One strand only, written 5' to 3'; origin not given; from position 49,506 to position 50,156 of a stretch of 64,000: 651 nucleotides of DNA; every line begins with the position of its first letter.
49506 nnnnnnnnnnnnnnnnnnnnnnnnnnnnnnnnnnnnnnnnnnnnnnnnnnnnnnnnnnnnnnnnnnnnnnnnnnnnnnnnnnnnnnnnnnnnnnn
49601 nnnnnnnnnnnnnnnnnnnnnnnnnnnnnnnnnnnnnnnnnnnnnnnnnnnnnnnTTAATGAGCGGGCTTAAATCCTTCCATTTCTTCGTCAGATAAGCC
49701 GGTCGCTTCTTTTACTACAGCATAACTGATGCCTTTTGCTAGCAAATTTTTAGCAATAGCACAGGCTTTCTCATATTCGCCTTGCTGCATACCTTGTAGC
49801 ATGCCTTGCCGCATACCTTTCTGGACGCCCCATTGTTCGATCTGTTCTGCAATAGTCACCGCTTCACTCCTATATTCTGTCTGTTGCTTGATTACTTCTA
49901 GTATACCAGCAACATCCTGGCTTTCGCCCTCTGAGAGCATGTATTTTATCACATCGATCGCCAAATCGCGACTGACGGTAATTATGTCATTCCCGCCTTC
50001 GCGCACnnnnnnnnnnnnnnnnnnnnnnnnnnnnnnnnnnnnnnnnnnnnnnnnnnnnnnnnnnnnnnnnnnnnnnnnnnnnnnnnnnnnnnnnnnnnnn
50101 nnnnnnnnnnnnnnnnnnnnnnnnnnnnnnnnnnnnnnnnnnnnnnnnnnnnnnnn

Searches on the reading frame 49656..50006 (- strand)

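Call 53: search_protein_families(library=pfam, proteins=[window:49656-50006:-], max_evalue=0.01)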
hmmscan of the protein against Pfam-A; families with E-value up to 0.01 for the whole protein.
window:49656-50006:- (116 aa): 1 family
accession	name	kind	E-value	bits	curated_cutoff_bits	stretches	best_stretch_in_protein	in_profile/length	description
PF00610.27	DEP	-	0.006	16.9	32.7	0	76-107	34-65/72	Domain found in Dishevelled, Egl-10, and Pleckstrin (DEP)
